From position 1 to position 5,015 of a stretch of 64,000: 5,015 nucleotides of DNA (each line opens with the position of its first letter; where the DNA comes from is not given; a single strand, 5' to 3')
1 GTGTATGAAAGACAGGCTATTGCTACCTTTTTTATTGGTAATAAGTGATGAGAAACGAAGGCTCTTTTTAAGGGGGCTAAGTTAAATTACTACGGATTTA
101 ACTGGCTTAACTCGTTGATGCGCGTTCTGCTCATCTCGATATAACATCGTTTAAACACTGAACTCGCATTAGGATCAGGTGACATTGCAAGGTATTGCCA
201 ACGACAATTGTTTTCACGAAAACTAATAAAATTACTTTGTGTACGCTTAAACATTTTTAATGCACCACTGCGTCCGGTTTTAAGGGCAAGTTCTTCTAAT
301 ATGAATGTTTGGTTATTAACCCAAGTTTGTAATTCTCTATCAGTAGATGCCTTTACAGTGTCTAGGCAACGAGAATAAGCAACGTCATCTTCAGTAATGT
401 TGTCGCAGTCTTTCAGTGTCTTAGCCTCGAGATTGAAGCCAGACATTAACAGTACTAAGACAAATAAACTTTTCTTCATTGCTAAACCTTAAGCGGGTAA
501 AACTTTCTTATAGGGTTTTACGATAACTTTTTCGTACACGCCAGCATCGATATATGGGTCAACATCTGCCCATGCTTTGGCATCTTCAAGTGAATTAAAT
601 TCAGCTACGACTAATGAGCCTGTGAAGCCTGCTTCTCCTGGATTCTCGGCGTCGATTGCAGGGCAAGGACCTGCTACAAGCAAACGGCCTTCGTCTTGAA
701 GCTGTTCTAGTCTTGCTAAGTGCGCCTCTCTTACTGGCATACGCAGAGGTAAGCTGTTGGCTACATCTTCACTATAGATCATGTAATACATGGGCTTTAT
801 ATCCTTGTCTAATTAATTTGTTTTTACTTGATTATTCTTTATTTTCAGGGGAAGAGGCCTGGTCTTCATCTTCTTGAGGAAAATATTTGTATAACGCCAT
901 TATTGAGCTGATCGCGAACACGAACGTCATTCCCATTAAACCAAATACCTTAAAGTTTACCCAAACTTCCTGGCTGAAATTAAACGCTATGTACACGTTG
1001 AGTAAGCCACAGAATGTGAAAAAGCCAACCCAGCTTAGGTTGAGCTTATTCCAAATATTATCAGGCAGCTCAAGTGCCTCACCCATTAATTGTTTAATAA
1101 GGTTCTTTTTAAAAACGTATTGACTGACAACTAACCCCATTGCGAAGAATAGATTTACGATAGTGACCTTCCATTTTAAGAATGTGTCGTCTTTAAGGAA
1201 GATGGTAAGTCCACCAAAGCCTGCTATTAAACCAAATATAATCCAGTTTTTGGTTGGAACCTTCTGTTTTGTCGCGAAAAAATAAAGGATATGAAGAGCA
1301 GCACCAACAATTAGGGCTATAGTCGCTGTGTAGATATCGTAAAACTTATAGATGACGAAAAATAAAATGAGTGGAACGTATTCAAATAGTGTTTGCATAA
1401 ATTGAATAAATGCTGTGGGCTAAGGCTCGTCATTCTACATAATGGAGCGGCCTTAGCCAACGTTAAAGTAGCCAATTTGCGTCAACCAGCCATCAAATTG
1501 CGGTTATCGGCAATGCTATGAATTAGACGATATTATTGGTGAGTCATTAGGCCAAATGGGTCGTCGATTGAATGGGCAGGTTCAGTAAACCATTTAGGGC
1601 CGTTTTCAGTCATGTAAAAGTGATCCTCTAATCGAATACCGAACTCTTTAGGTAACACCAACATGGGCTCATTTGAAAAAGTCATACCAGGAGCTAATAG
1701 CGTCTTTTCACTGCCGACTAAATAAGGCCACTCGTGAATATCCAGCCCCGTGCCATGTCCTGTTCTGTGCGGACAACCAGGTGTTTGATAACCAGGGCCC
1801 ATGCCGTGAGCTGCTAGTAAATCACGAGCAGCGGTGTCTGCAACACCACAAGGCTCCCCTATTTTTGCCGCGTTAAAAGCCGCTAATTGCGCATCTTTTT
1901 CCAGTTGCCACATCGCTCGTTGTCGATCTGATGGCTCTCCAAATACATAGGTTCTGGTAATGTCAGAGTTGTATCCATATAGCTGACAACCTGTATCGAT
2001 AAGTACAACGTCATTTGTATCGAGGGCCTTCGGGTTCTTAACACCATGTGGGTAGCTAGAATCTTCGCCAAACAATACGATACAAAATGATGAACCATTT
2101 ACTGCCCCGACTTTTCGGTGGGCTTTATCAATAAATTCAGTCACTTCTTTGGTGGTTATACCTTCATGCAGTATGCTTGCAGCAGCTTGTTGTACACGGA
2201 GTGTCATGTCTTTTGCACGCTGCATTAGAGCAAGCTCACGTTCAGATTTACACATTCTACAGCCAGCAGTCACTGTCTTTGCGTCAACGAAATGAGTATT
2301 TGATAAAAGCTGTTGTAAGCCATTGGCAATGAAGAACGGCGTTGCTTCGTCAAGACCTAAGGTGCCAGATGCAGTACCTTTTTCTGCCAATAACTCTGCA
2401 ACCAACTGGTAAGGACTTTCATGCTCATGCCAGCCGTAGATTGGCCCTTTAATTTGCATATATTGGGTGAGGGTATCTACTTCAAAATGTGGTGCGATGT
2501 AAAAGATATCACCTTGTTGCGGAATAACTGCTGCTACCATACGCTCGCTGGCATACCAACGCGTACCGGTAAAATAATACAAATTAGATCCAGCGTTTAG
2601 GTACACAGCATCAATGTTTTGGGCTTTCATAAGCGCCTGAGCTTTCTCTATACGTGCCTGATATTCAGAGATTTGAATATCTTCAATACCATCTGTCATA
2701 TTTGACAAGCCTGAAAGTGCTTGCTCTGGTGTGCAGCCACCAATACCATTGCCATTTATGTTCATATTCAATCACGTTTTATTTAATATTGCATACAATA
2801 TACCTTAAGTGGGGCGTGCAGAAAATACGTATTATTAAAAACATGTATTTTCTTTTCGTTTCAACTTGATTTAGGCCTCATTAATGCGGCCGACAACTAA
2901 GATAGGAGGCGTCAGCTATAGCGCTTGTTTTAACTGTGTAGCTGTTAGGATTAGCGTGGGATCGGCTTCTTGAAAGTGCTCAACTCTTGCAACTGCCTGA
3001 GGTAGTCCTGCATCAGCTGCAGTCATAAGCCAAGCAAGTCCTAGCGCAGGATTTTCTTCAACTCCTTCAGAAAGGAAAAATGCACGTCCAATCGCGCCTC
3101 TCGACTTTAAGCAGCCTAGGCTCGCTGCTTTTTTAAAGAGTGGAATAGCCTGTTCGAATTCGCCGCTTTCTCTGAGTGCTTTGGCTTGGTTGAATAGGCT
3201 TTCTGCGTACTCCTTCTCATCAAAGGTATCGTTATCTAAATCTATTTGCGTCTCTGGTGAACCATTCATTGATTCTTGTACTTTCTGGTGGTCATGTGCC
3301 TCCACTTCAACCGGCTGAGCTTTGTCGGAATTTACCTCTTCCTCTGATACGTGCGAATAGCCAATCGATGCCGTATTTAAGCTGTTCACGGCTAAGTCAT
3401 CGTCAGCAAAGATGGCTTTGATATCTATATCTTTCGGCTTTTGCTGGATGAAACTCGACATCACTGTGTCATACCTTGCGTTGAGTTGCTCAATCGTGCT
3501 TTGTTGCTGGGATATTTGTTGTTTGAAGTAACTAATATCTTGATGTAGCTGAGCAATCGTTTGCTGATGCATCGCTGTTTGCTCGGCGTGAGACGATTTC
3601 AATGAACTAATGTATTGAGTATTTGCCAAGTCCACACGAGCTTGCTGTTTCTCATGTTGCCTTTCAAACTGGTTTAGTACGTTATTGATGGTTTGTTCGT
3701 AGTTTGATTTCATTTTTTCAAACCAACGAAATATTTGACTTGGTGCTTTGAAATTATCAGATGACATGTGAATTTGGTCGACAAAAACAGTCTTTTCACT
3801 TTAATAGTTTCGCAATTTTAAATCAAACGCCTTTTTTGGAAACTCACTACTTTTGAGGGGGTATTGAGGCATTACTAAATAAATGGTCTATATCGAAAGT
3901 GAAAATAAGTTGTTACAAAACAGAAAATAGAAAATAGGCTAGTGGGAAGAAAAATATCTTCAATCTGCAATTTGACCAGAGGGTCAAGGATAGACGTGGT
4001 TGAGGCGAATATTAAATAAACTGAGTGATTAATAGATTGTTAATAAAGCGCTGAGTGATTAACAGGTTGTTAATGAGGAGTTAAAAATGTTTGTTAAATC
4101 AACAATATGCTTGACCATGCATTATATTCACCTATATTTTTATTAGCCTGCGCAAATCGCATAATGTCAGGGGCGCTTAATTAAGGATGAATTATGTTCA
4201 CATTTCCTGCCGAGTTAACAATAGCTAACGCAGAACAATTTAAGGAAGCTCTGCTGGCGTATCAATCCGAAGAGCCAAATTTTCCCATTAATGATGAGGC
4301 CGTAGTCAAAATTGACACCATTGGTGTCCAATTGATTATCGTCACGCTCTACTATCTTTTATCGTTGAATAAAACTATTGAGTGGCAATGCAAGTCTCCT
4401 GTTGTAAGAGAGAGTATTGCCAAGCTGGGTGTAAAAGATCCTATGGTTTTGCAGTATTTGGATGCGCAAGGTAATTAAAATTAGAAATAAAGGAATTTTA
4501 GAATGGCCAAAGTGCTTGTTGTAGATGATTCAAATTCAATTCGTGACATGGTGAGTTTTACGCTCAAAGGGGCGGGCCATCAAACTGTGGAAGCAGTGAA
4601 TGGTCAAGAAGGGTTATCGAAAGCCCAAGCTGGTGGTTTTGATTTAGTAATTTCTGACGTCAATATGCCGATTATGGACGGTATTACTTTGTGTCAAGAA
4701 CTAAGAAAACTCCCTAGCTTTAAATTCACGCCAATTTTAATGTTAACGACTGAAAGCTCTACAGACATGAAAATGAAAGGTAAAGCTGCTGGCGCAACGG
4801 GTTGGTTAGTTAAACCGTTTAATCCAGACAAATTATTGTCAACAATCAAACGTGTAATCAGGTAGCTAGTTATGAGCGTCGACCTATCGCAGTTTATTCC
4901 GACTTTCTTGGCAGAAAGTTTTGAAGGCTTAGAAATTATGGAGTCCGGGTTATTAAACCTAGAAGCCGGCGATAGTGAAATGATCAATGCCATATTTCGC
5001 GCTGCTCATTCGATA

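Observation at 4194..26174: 22-kb integrated F7 chemosensory / partner-switch / phosphorelay / c-di-GMP cluster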

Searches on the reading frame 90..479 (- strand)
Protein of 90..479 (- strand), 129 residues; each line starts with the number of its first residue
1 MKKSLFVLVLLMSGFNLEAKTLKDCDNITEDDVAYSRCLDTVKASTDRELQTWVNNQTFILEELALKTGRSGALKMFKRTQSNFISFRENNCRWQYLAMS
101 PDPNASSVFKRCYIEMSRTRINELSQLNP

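Call 42: search_protein_families(library=pfam, proteins=[window:90-479:-])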
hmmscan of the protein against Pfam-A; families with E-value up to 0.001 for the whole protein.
window:90-479:- (129 aa): 1 family
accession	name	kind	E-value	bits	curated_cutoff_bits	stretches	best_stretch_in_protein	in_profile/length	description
PF07007.17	LprI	-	1.7e-06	28.8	22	1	30-124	6-106/106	Lysozyme inhibitor LprI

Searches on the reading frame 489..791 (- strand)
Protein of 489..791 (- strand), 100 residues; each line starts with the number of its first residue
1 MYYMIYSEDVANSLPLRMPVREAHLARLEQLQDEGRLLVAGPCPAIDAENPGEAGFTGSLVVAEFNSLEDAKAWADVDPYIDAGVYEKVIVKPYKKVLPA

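Call 42: search_protein_families(library=pfam, proteins=[window:489-791:-])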
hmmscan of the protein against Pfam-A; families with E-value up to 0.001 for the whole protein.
window:489-791:- (100 aa): 1 family
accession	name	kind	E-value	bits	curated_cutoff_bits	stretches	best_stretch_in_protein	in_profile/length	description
PF03795.20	YCII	-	4.6e-27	94.7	24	1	1-94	1-94/95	YCII-related domain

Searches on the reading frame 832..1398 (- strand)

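Call 42: search_protein_families(library=pfam, proteins=[window:832-1398:-])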
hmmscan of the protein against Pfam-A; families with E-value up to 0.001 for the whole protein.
window:832-1398:- (188 aa): 1 family
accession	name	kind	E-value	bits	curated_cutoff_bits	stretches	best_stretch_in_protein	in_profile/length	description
PF04279.20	IspA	-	1.6e-63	214.5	28.7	1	1-175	1-175/176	Intracellular septation protein A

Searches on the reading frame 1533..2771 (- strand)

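Call 42: search_protein_families(library=pfam, proteins=[window:1533-2771:-])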
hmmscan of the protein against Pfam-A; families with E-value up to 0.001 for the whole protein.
window:1533-2771:- (412 aa): 2 families
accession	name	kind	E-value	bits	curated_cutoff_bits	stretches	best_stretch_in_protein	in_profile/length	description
PF00557.29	Peptidase_M24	-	1.6e-52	178.7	23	1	182-389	2-208/208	Metallopeptidase family M24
PF01321.24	Creatinase_N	-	1.8e-24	87.1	22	1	40-174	1-128/128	Creatinase/Prolidase N-terminal domain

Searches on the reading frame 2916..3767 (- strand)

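Call 42: search_protein_families(library=pfam, proteins=[window:2916-3767:-])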
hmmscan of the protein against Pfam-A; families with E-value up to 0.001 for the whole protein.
window:2916-3767:- (283 aa): 2 families
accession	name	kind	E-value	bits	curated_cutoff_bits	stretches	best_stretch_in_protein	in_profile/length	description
PF07719.23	TPR_2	-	0.00012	22.3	27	1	188-217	1-30/34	Tetratricopeptide repeat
PF00515.34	TPR_1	-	0.00058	20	27.8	0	188-216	1-29/34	Tetratricopeptide repeat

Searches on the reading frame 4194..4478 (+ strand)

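Call 3: search_protein_families(library=pfam, proteins=[window:4194-4478:+])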
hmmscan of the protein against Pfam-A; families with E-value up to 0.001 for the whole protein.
window:4194-4478:+ (94 aa): 1 family
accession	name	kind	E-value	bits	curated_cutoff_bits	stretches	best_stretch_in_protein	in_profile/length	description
PF01740.26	STAS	-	0.00039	20.6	22.6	1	2-82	13-95/106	STAS domain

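Call 31: search_protein_families(library=ncbifam, proteins=[window:4194-4478:+], max_evalue=0.01)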
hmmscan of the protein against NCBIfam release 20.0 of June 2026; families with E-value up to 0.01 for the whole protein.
window:4194-4478:+ (94 aa): 0 families

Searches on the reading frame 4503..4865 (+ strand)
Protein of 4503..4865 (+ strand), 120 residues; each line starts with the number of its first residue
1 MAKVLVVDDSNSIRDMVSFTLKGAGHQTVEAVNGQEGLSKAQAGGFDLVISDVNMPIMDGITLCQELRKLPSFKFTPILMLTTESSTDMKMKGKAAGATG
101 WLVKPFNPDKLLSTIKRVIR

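Call 3: search_protein_families(library=pfam, proteins=[window:4503-4865:+])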
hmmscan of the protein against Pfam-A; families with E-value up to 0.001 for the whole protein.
window:4503-4865:+ (120 aa): 1 family
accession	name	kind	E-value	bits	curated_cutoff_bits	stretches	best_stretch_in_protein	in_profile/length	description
PF00072.30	Response_reg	-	4.4e-27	94.9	30.2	1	4-115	1-110/111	Response regulator receiver domain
